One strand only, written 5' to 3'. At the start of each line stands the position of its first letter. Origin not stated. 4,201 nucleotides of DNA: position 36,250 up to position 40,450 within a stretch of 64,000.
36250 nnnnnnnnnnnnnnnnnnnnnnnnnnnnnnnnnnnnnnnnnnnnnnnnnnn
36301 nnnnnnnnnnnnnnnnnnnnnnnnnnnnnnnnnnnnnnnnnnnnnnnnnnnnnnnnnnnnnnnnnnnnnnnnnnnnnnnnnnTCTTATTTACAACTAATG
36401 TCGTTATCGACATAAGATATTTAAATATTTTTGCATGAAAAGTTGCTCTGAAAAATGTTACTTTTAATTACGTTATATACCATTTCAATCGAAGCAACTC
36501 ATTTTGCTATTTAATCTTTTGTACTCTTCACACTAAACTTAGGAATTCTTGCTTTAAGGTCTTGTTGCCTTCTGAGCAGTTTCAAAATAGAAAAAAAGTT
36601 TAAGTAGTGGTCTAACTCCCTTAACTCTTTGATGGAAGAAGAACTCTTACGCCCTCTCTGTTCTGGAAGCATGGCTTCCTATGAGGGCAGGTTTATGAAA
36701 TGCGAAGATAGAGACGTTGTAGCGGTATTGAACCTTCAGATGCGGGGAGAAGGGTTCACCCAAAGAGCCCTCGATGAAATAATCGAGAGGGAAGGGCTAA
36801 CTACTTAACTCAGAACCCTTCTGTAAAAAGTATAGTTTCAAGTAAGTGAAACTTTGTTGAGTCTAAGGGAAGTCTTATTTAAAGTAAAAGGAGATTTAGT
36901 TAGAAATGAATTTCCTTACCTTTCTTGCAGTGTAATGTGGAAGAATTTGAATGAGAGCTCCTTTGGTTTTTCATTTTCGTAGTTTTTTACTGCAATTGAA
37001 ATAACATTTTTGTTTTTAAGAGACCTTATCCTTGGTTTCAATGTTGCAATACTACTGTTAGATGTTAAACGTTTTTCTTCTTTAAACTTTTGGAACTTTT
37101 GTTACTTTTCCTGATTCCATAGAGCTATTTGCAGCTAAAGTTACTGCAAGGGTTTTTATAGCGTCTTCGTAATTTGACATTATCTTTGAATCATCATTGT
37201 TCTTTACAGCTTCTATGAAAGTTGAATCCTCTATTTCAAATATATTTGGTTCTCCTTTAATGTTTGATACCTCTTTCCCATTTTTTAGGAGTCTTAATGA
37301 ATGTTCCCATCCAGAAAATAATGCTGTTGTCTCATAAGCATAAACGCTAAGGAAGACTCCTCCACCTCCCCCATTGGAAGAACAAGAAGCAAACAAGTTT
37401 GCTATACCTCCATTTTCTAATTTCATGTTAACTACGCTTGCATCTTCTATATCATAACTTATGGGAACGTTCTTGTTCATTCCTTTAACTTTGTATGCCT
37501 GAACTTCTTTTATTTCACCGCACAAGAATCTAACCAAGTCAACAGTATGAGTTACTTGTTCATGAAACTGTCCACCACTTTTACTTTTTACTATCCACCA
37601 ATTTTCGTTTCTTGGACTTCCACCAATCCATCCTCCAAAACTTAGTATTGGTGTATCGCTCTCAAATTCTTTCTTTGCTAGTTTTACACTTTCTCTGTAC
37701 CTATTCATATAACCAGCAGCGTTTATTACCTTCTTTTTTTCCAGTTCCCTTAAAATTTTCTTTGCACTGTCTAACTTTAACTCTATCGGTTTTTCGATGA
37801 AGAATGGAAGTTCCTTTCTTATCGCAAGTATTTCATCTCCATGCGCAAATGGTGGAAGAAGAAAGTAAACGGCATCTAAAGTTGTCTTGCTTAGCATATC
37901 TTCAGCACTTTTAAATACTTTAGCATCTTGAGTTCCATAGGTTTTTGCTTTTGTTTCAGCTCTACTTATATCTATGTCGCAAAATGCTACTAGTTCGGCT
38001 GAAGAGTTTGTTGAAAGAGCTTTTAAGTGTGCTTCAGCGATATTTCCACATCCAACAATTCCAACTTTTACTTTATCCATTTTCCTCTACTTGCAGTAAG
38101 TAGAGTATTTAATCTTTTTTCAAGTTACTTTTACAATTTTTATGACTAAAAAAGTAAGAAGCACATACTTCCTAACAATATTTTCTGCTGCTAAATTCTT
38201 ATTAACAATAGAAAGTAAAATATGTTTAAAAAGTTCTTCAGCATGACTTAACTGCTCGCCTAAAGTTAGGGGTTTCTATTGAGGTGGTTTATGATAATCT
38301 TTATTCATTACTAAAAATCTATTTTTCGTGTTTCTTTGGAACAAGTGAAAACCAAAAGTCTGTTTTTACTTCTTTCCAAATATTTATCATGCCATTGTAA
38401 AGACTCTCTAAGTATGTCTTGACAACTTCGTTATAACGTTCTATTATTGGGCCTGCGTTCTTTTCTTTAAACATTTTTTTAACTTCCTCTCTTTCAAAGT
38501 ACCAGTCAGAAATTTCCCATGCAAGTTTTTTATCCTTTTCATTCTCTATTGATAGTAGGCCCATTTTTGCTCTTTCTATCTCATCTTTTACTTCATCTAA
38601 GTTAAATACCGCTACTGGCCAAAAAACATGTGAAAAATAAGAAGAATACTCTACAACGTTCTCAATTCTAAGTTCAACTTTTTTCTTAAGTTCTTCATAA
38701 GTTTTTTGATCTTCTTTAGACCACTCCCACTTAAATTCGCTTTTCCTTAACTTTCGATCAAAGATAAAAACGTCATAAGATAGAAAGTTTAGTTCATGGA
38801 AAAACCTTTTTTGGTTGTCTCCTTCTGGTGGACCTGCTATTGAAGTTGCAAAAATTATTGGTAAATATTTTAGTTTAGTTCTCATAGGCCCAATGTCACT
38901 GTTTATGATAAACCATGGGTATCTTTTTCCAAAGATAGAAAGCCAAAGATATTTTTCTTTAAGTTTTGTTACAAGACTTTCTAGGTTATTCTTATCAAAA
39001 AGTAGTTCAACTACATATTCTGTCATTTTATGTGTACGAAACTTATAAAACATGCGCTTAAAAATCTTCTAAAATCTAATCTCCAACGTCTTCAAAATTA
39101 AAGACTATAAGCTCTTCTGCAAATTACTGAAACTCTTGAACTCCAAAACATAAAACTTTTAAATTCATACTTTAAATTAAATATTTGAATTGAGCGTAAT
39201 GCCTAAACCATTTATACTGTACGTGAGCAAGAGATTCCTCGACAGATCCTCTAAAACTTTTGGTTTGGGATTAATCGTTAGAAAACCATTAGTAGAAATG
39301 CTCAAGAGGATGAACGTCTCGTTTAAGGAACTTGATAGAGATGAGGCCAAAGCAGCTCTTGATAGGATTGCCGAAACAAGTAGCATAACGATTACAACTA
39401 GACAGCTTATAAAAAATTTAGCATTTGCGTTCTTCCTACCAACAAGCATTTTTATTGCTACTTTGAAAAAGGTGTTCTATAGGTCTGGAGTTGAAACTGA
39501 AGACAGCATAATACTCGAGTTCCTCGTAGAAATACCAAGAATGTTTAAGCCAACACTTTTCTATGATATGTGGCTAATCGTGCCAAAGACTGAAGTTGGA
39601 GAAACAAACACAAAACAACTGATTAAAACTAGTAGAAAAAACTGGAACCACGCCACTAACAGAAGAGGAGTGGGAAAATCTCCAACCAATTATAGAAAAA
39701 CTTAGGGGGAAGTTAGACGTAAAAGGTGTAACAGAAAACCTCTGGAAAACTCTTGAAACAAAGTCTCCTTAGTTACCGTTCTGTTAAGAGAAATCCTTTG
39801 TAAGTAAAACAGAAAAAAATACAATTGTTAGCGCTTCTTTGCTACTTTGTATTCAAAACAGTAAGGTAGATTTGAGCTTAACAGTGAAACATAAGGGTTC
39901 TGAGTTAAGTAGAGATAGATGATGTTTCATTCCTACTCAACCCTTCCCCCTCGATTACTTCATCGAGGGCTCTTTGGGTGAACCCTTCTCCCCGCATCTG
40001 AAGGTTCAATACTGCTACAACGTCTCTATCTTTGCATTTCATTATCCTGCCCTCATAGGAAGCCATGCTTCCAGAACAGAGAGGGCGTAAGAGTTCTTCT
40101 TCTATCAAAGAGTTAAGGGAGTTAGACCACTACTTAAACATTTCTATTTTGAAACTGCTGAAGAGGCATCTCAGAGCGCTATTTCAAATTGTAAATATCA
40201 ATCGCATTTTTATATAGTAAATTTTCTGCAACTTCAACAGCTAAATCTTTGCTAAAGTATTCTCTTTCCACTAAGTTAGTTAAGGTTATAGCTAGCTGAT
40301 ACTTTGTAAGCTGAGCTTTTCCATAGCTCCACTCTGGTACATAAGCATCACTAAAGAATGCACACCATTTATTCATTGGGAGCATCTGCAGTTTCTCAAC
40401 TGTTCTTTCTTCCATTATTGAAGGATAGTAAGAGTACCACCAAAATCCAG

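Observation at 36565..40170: Two inverted GC-rich MITE-like repeats with TnpB C-terminus-like remnants bracket a 3.06-kb three-gene segment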

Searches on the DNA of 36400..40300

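Call 21: search_rna_families(source=window, start=36400, end=40300, threshold=evalue, max_evalue=10)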
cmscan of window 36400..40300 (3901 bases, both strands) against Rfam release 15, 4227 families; matches with E-value up to 10: 5.
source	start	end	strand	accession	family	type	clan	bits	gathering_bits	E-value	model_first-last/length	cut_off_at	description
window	40135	40240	+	RF02185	ST7-OT3_3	Gene; lncRNA;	-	24.6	50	1.5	1-116/116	no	ST7 overlapping transcript 3 conserved region 3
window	37461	37533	-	RF04335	Plastid-rpl20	Cis-reg;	-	22.4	53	6.2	1-80/80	no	Plastid-rpl20 3UTR RNA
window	38252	38320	+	RF02108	DLEU2_4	Gene; lncRNA;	-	19.5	40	1.1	1-58/58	no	Deleted in lymphocytic leukemia 2 conserved region 4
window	38032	38090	-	RF01306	sR52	Gene; snRNA; snoRNA; CD-box;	-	15.1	50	8.3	1-60/60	no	Small nucleolar RNA sR52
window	39337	39381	+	RF01128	sR43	Gene; snRNA; snoRNA; CD-box;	-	13.2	45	6.5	1-56/56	no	Small nucleolar RNA sR42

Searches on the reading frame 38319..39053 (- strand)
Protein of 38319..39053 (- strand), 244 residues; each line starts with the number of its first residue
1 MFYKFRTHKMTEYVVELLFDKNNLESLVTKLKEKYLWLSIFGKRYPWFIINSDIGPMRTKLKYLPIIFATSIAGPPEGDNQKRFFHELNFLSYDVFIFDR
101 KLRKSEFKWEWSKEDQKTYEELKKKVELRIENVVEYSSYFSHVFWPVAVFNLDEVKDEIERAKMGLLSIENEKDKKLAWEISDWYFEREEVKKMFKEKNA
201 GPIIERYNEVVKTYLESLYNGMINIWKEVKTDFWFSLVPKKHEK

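Call 7: search_protein_families(library=pfam, proteins=[window:38319-39053:-], max_evalue=1)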
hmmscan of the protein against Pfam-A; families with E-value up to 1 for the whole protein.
window:38319-39053:- (244 aa): 0 families

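Call 8: search_protein_families(library=ncbifam, proteins=[window:38319-39053:-], max_evalue=1)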
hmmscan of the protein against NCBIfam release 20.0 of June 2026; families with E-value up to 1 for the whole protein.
window:38319-39053:- (244 aa): 1 family
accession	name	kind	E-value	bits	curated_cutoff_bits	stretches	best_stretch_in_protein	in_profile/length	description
NF037998.2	RND_1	equivalog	0.13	9.9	400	1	89-213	616-744/1237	protein translocase SecDF, variant type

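Call 70: find_homologous_proteins(query=window:38319-39053:-, max_evalue=0.00001)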
Query window:38319-39053:- (244 aa): 2 proteins with E <= 0.00001 among 267 candidates.
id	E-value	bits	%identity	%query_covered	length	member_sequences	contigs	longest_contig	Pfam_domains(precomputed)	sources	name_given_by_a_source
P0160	2.6e-151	520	100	96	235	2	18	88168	-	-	-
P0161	1.6e-113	397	76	95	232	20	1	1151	-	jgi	jgi:hypothetical protein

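Call 71: find_encoding_contigs(protein=P0160, flank=5000, max_places=10)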
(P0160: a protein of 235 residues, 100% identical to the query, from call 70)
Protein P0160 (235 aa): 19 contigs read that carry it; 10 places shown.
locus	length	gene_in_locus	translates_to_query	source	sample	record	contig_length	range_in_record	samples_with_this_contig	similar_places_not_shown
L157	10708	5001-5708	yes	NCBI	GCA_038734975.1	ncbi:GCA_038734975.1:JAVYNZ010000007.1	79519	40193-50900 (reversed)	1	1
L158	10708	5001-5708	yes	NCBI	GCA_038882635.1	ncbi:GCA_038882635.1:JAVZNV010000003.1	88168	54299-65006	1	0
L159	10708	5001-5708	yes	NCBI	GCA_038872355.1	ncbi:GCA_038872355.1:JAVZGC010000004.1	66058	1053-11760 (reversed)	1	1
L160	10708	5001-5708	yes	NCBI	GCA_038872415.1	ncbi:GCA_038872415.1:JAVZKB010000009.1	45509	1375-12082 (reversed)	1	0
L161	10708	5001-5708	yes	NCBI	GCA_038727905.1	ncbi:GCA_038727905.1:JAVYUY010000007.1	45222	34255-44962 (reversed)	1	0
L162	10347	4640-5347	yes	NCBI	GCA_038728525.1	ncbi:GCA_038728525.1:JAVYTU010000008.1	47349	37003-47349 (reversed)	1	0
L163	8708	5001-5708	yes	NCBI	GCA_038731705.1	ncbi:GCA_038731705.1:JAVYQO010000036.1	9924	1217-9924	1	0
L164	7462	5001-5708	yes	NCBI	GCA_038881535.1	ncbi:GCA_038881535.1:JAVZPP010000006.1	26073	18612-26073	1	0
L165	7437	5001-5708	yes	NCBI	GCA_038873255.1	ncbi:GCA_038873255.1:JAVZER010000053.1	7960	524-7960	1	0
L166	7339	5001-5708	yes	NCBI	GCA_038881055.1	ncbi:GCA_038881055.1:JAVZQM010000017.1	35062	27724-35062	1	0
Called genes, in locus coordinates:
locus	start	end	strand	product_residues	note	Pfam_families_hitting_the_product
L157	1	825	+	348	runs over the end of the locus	PF01408:GFO_IDH_MocA, PF03807:F420_oxidored (weak), PF02894:GFO_IDH_MocA_C, PF22725:GFO_IDH_MocA_C3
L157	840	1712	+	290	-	PF01261:AP_endonuc_2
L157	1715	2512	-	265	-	PF01261:AP_endonuc_2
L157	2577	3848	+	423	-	-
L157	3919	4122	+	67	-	-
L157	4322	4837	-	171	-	-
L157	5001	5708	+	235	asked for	-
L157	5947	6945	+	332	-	PF01408:GFO_IDH_MocA, PF02894:GFO_IDH_MocA_C, PF22725:GFO_IDH_MocA_C3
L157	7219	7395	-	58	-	-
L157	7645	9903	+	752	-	PF00664:ABC_membrane, PF00005:ABC_tran, PF13304:AAA_21 (faint), PF08909:DUF1854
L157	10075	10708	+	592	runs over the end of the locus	PF00482:T2SSF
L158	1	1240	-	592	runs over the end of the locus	PF00482:T2SSF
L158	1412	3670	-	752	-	PF00664:ABC_membrane, PF00005:ABC_tran, PF13304:AAA_21 (faint), PF08909:DUF1854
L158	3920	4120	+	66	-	-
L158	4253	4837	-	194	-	-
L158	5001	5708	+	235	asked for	-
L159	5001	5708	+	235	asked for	-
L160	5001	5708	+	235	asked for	-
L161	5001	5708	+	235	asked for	-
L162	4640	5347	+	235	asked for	-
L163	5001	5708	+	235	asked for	-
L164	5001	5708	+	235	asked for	-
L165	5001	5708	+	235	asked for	-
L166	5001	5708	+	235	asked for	-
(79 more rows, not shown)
